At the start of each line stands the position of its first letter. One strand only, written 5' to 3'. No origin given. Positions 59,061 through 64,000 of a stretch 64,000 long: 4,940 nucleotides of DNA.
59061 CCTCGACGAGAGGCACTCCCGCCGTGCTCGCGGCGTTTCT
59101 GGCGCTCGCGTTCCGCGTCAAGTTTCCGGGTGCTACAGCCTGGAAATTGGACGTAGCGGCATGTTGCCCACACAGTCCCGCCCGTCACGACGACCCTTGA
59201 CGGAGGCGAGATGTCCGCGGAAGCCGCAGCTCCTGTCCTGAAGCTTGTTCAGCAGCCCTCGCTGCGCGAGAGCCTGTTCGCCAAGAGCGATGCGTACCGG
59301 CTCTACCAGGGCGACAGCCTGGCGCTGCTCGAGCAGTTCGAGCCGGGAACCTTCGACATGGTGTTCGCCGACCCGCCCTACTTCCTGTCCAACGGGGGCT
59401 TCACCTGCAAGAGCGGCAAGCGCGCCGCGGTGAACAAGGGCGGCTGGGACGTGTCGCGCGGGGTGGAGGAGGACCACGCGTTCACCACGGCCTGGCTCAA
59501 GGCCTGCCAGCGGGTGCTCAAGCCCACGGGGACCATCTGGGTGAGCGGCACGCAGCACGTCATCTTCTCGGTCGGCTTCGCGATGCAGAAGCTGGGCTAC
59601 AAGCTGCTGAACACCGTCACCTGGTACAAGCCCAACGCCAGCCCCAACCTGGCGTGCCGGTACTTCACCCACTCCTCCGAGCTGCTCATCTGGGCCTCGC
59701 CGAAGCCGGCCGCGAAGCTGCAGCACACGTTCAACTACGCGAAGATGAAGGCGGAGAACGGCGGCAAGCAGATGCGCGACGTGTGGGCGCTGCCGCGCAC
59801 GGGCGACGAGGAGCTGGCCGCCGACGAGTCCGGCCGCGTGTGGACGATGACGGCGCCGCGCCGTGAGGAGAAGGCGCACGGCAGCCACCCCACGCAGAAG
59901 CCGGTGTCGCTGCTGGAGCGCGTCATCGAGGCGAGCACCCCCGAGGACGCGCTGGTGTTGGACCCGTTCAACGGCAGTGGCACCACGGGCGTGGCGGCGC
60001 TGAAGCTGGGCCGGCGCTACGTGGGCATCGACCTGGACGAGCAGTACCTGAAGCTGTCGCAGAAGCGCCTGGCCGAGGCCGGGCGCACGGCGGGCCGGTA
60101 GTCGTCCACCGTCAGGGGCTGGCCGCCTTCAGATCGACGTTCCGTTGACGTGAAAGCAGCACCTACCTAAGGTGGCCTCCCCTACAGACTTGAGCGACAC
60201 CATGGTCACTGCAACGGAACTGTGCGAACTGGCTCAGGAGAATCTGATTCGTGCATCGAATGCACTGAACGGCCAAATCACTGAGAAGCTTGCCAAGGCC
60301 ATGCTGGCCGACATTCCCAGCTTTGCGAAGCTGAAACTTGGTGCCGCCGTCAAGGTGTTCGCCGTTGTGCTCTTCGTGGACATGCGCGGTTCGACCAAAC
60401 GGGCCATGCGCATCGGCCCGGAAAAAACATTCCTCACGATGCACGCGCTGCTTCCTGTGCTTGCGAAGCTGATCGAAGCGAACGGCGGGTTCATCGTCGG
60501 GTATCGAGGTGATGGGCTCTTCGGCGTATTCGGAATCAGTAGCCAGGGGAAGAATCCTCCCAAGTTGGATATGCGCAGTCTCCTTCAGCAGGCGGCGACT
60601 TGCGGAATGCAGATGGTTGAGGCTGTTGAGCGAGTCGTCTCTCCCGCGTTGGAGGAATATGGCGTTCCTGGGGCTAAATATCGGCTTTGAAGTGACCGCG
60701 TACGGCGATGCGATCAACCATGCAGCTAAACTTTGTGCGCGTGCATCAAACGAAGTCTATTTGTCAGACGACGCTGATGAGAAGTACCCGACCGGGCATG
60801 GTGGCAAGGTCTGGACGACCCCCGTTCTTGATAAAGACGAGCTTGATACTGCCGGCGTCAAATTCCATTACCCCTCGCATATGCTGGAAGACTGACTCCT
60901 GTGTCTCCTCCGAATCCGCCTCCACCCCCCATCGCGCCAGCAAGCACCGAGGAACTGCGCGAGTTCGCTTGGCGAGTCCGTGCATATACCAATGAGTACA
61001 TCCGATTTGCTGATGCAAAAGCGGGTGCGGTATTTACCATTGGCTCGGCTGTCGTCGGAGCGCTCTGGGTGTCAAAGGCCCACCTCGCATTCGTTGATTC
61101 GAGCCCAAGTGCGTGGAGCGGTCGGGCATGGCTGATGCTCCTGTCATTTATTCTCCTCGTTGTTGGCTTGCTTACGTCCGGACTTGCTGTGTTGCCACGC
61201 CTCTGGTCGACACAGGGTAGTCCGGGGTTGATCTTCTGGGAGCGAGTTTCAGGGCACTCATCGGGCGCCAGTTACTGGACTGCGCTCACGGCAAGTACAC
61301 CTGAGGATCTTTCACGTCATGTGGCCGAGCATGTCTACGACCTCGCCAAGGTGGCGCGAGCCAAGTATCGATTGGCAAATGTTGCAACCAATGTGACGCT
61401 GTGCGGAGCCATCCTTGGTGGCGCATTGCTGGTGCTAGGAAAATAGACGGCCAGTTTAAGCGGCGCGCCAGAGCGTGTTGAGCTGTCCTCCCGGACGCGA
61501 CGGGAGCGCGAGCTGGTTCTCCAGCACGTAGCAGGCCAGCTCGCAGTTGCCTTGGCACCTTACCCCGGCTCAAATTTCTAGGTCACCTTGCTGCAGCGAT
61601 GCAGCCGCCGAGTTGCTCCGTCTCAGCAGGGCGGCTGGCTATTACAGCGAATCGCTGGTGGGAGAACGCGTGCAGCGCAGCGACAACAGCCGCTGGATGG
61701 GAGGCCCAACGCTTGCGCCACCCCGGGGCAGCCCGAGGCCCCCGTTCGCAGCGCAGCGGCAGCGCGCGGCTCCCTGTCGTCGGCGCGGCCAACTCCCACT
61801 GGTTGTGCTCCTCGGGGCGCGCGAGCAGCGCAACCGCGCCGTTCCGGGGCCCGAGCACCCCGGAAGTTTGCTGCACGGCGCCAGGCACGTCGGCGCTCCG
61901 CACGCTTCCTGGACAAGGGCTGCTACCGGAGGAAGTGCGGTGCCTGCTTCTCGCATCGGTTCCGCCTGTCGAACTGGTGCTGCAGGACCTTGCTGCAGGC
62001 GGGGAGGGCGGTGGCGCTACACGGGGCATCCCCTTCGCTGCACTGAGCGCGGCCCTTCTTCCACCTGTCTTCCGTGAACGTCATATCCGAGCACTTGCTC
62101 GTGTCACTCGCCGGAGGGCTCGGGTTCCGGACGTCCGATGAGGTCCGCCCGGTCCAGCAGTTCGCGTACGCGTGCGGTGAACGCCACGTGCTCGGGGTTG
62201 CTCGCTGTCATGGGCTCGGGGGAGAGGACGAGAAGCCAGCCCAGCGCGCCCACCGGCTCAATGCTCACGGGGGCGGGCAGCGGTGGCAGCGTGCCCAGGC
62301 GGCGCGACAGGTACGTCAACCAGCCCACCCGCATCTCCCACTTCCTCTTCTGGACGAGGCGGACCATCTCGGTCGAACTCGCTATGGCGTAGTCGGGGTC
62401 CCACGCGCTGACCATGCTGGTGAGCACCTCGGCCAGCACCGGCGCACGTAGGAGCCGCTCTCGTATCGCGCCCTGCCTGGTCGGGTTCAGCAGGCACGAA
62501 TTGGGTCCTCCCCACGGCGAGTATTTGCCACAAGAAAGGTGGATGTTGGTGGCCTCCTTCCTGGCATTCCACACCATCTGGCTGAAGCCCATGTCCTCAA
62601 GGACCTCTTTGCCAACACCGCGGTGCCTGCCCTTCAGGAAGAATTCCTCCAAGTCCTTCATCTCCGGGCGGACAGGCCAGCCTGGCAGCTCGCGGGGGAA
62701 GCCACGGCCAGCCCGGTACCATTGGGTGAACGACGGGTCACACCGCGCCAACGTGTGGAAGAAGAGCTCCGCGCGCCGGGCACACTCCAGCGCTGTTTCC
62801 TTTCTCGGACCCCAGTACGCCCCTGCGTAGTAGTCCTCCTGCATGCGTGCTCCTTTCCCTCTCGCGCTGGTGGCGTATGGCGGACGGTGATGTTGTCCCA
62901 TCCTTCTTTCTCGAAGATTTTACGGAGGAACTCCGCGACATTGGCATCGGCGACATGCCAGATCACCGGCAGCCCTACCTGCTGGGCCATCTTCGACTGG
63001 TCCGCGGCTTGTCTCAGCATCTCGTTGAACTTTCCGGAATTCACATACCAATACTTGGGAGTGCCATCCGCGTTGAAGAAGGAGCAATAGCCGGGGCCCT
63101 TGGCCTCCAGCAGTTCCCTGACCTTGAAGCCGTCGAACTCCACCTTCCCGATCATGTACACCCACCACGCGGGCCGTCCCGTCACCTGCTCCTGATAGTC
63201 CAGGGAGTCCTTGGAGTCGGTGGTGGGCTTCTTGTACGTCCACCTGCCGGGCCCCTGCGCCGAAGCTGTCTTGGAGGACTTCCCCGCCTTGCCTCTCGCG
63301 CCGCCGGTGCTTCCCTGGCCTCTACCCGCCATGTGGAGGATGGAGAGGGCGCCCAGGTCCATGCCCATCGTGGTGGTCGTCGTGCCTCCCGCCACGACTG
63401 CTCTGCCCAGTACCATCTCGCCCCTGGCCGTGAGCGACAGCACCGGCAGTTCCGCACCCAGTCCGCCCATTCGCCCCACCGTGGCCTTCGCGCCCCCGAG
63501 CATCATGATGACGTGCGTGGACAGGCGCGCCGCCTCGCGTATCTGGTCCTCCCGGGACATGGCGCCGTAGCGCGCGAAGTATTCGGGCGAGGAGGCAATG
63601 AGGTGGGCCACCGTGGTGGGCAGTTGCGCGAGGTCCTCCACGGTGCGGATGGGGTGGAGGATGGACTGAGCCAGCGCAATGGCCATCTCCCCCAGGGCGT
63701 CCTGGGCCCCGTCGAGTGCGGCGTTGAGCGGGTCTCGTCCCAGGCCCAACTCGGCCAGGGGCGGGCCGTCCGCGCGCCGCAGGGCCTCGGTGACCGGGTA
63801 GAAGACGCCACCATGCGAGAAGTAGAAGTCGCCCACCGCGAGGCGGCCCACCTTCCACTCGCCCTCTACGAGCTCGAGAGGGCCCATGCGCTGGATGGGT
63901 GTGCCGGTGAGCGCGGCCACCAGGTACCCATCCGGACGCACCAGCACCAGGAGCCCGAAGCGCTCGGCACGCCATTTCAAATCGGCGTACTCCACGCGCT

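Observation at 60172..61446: Pycsar-like anti-phage pair with a broken cyclase and intact effector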

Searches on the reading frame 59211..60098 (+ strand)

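Call 3: search_protein_families(library=pfam, proteins=[window:59211-60098:+], max_evalue=1)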
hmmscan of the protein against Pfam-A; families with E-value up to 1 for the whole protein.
window:59211-60098:+ (296 aa): 12 families
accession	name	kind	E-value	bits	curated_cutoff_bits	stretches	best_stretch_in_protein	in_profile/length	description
PF01555.25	N6_N4_Mtase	-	4.8e-58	197.2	26.7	1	49-285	2-221/221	DNA methylase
PF03602.21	Cons_hypoth95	-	0.00012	22.3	24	1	30-58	94-124/182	Conserved hypothetical protein 95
PF13847.12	Methyltransf_31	-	0.00014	22.1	27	1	27-114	54-112/145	Methyltransferase domain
PF13649.12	Methyltransf_25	-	0.00017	22.7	27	1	249-291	1-45/97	Methyltransferase domain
PF08241.18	Methyltransf_11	-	0.00034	21.6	21.2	0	255-291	6-42/95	Methyltransferase domain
PF06325.19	PrmA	-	0.00078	19.5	22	1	224-285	143-202/296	Ribosomal protein L11 methyltransferase (PrmA)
PF08242.18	Methyltransf_12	-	0.0023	19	30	1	255-292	6-45/98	Methyltransferase domain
PF02384.22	N6_Mtase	-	0.011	15.5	20.4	1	30-120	108-190/311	N-6 DNA Methylase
PF02086.21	MethyltransfD12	-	0.017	15.3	22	1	235-285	12-60/253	D12 class N6 adenine-specific DNA methyltransferase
PF10237.15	N6-adenineMlase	-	0.033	14.3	23.2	1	27-129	69-135/166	Probable N6-adenine methyltransferase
PF01170.24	UPF0020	-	0.17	12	22.3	0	245-272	28-55/197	RMKL-like, methyltransferase domain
PF09445.16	Methyltransf_15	-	0.27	11.2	22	0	248-285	3-40/165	RNA cap guanine-N2 methyltransferase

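Call 4: search_protein_families(library=padloc, proteins=[window:59211-60098:+], max_evalue=1)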
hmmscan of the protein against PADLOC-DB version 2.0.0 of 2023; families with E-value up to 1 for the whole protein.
window:59211-60098:+ (296 aa): 81 families (the best 25 are shown)
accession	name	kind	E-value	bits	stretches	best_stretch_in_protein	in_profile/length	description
PDLC03371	MTase_II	-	1.4e-88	294.8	1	25-290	7-255/260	Type II methyltransferase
PDLC03216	MTase_II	-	3.6e-72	241.4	1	26-290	9-258/364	Type II methyltransferase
PDLC03738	oMTase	-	3.8e-67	224.6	1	30-289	22-267/376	orphan methyltransferase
PDLC03302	MTase_II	-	2.2e-42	143.6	1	31-289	7-262/626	Type II methyltransferase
PDLC03299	MTase_II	-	4.9e-42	142.4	1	25-288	11-258/296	Type II methyltransferase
PDLC03387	MTase_II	-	9.5e-32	108.3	2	117-288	127-276/289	Type II methyltransferase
PDLC03339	MTase_II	-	5.9e-30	102.3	2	210-293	194-277/399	Type II methyltransferase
PDLC03320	MTase_II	-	7e-29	98.9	1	28-290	32-277/289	Type II methyltransferase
PDLC03228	MTase_II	-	4.6e-26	90.1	2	225-293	143-211/227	Type II methyltransferase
PDLC03353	MTase_II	-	4.6e-25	86.6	1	26-288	7-251/260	Type II methyltransferase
PDLC03265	MTase_II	-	1.2e-23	82.1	2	210-288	254-329/333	Type II methyltransferase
PDLC03279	MTase_II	-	1.1e-21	74.8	2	224-287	521-584/587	Type II methyltransferase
PDLC03300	MTase_II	-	1.5e-20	71.4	1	209-290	198-279/302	Type II methyltransferase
PDLC03229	MTase_II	-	2.1e-20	70.9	2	206-289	323-402/436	Type II methyltransferase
PDLC03230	MTase_II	-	7.5e-20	69.5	1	20-287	27-282/360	Type II methyltransferase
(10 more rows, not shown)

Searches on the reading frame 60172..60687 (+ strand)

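Call 3: search_protein_families(library=pfam, proteins=[window:60172-60687:+], max_evalue=1)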
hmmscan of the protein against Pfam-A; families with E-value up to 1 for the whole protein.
window:60172-60687:+ (172 aa): 1 family
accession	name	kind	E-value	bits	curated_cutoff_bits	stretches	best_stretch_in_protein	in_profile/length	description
PF00211.25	Guanylate_cyc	-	0.23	11.5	21.9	1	66-156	11-93/183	Adenylate and Guanylate cyclase catalytic domain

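Call 4: search_protein_families(library=padloc, proteins=[window:60172-60687:+], max_evalue=1)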
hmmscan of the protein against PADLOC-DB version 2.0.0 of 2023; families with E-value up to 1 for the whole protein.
window:60172-60687:+ (172 aa): 10 families
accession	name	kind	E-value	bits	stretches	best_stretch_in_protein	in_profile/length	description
PDLC02367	PycC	-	2.7e-15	54.4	1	33-162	12-130/226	-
PDLC02370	PycC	-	2.2e-12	45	1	40-167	58-178/340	-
PDLC00766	PycC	-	4.3e-12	44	1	36-162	15-130/232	Pycsar cyclase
PDLC00764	PycC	-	7e-08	29.8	1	48-165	78-189/449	Pycsar cyclase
PDLC00761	PycC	-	1.6e-07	28.6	1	32-121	74-163/438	Pycsar cyclase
PDLC00767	PycC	-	7.5e-07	26.8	1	20-123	47-152/337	Pycsar cyclase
PDLC00734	PycC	-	0.00024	18.3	1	58-153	184-273/374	Pycsar cyclase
PDLC02369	PycC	-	0.00085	16.9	1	65-121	48-104/248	-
PDLC00763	PycC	-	0.0013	16.2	1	60-122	49-112/268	Pycsar cyclase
PDLC02368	PycC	-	0.013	13.2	1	45-76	26-57/234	-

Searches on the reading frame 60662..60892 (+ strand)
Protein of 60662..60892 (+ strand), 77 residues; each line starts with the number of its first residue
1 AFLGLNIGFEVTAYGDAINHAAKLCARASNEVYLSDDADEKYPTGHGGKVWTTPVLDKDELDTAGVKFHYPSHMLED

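Call 3: search_protein_families(library=pfam, proteins=[window:60662-60892:+], max_evalue=1)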
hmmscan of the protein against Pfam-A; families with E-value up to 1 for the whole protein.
window:60662-60892:+ (77 aa): 1 family
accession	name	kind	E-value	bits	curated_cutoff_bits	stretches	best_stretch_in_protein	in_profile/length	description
PF08042.16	PqqA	-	0.036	14.6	21.1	1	6-14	11-19/19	PqqA family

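Call 4: search_protein_families(library=padloc, proteins=[window:60662-60892:+], max_evalue=1)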
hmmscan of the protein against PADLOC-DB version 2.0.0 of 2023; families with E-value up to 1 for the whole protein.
window:60662-60892:+ (77 aa): 2 families
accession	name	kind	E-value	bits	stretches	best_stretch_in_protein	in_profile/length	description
PDLC00762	PycC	-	0.01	12.7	1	15-46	179-210/508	Pycsar cyclase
PDLC02366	PycC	-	0.012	12.5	1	15-46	174-205/486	-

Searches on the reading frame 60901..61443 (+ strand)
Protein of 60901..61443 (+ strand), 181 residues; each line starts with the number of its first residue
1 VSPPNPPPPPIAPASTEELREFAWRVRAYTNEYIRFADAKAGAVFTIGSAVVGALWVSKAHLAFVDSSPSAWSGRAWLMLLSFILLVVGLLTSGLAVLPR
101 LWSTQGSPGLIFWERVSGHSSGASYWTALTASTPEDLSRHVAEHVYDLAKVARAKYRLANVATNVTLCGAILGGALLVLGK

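Call 3: search_protein_families(library=pfam, proteins=[window:60901-61443:+], max_evalue=1)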
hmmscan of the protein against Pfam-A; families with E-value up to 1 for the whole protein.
window:60901-61443:+ (181 aa): 3 families
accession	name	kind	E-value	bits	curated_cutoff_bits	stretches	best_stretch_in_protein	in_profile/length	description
PF18967.5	PycTM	-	1.5e-14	54.7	27.2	1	75-169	9-107/107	Pycsar effector protein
PF06692.16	MNSV_P7B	-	0.27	11.7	22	1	65-91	6-32/61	Melon necrotic spot virus P7B protein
PF00159.23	Hormone_3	-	0.31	11.5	28.7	0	4-29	1-26/36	Pancreatic hormone peptide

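Call 4: search_protein_families(library=padloc, proteins=[window:60901-61443:+], max_evalue=1)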
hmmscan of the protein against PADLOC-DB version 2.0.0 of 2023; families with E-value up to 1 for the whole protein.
window:60901-61443:+ (181 aa): 9 families
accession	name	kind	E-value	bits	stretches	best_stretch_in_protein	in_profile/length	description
PDLC02364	PycTM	-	1e-24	85.7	1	17-171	3-144/160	-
PDLC02363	PycTM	-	2.6e-23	80.6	1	17-179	3-152/154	-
PDLC02365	PycTM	-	8.3e-14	50.2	1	29-163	11-145/165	-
PDLC00711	Effector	-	1.4e-13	49.4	1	33-171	21-152/164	2TM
PDLC00700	Effector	-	8.9e-11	40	1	32-167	17-154/173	2TM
PDLC00668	Effector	-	3.1e-08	31.7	1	29-172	20-169/184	2TM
PDLC00678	Effector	-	1.9e-06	26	1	30-170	21-163/184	2TM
PDLC00691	Effector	-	1.8e-05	22.7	1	29-172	13-160/176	2TM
PDLC00692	Effector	-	0.00023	19.1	1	38-171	22-146/167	2TM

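Call 25: find_homologous_proteins(query=window:60901-61443:+, max_evalue=0.001)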
Query window:60901-61443:+ (181 aa): 5 proteins with E <= 0.001 among 932 candidates.
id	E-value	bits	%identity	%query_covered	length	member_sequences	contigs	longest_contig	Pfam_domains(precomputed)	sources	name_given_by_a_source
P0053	6.4e-93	328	83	96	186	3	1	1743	PF18967.6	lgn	-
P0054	5.1e-58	214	100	57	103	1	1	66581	PF18967.6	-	-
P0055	1.6e-48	183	53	94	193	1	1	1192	PF18967.6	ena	-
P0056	3.5e-16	78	37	93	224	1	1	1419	PF18967.6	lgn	-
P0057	1.9e-14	72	35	88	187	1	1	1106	PF18967.6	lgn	-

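Call 60: predict_structure(alignment_id=A3)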
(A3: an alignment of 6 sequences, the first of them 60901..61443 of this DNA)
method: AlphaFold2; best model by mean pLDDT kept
length: 181 residues; sequences in the alignment: 6
mean_pLDDT: 77.0   pTM: 0.62
mean pLDDT of the five models: 77.0, 75.7, 74.6, 73.9, 68.8
residues with pLDDT >= 90: 35; 70-90: 99; 50-70: 27; < 50: 20
segments of 3 or more residues with pLDDT < 50: 101-118
pLDDT, mean of each block of 10 residues (from residue 1): 59 75 80 81 89 89 83 87 93 76 43 48 68 76 79 85 93 84 53
secondary structure, 60 per line:
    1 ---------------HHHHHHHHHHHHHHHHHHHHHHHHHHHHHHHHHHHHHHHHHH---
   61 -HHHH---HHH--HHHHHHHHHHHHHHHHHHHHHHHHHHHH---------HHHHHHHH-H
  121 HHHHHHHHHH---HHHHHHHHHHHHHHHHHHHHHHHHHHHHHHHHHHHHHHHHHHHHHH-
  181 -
elements in order: H16-57 H62-65 H74-101 H111-118 H120-130 H134-179

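Call 65: fold_search(model_id=the predicted structure, library=pdb)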
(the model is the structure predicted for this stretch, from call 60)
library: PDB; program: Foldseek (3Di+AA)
matches with E <= 10: 563; with E <= 0.001: 0
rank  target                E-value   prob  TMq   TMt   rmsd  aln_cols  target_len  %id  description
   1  6z0c_B                1.5e-01  0.57  0.28  0.26  25.2       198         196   13  Structure of in silico modelled artificial Maquette-3 protein (released 2021-03-17)
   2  6z0c_C                1.9e-01  0.51  0.28  0.26  25.2       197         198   14  Structure of in silico modelled artificial Maquette-3 protein (released 2021-03-17)
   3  6z0c_A                2.5e-01  0.47  0.29  0.27  25.4       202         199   13  Structure of in silico modelled artificial Maquette-3 protein (released 2021-03-17)
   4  5vju                  2.7e-01  0.41  0.29  0.28  26.4       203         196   12  De Novo Photosynthetic Reaction Center Protein Variant Equipped with His-Tyr H-bond, Heme B, and Cd(II) ions (released 2018-04-25)
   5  6z0c_D                3.1e-01  0.35  0.28  0.27  24.0       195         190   14  Structure of in silico modelled artificial Maquette-3 protein (released 2021-03-17)
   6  6o7u_m                4.3e-01  0.44  0.27  0.30  20.1       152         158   16  Saccharomyces cerevisiae V-ATPase Stv1-VO (released 2019-04-03)
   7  8d9p                  4.3e-01  0.28  0.27  0.25  21.5       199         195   14  De Novo Photosynthetic Reaction Center Protein Equipped with Heme B and Mn(II) cations (released 2022-09-28)
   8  6vq6_g                4.3e-01  0.20  0.21  0.24  19.4       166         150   13  Mammalian V-ATPase from rat brain - composite model of rotational state 1 bound to ADP and SidK (built from focused re (released 2020-03-18)
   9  8qb9_A                6.1e-01  0.12  0.21  0.16  20.9       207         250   14  Helical reconstruction of yeast eisosome protein Pil1 bound to membrane composed of lipid mixture -PIP2/+sterol (DOPC, (released 2024-07-24)
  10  8d9o                  6.4e-01  0.28  0.28  0.27  25.0       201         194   12  De Novo Photosynthetic Reaction Center Protein in Apo-State (released 2022-09-28)
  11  6c6l_H                6.4e-01  0.15  0.20  0.22  19.8       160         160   12  Yeast Vacuolar ATPase Vo in lipid nanodisc (released 2018-03-21)
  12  8auw_D                6.7e-01  0.57  0.33  0.37  10.3       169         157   12  Cryo-EM structure of human BIRC6 in complex with SMAC. (released 2023-02-15)
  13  5vjs                  7.1e-01  0.28  0.31  0.29  22.1       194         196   13  De Novo Photosynthetic Reaction Center Protein Equipped with Heme B, a synthetic Zn porphyrin, and Zn(II) cations (released 2018-04-25)
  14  9e0s_C                7.4e-01  0.20  0.23  0.24  20.8       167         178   13  Cryo-EM structure of a the periplasmic insert from Myxococcus TAtC (released 2025-08-27)
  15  6jx6_C                7.8e-01  0.63  0.35  0.40   9.5       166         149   11  Tetrameric form of Smac (released 2019-12-04)
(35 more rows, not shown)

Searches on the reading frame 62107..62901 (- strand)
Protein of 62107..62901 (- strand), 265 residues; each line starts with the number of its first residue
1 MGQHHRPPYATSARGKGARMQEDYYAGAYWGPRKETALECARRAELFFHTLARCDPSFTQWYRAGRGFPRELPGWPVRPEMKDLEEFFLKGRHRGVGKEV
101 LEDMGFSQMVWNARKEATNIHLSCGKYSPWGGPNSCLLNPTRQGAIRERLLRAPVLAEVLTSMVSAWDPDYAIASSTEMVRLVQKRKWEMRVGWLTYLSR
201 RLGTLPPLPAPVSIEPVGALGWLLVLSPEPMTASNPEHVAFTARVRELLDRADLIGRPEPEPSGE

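Call 3: search_protein_families(library=pfam, proteins=[window:62107-62901:-], max_evalue=1)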
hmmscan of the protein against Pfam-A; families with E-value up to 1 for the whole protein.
window:62107-62901:- (265 aa): 2 families
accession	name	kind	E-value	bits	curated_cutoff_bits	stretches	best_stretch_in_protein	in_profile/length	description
PF15579.11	Imm52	-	1.6e-60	205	25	1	22-255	1-230/233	Immunity protein 52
PF13940.11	Ldr_toxin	-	0.091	13.3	27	1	151-167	14-30/35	Toxin Ldr, type I toxin-antitoxin system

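Call 4: search_protein_families(library=padloc, proteins=[window:62107-62901:-], max_evalue=1)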
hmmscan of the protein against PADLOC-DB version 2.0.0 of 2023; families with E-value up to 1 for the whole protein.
window:62107-62901:- (265 aa): 1 family
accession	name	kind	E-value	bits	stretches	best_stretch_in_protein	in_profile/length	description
PDLC04492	PDC-M17B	-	1e-94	314.7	1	20-258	1-235/238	-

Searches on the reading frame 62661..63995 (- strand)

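Call 3: search_protein_families(library=pfam, proteins=[window:62661-63995:-], max_evalue=1)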
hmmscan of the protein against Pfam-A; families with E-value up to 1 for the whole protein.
window:62661-63995:- (445 aa): 1 family
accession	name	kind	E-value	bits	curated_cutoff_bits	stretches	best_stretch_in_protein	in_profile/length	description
PF15648.12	Tox-REase-5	-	1.1e-09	39.2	25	1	265-349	2-93/95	Restriction endonuclease fold toxin 5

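Call 4: search_protein_families(library=padloc, proteins=[window:62661-63995:-], max_evalue=1)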
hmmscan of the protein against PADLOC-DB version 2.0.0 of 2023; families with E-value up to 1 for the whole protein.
window:62661-63995:- (445 aa): 3 families
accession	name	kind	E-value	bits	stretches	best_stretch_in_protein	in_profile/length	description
PDLC04491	PDC-M17A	-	1.4e-156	520.1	1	2-375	119-485/487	-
PDLC04489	PDC-M17A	-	1.7e-71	239.6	1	4-376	58-423/425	-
PDLC04490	PDC-M17A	-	9.6e-68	227.3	1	5-377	218-590/591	-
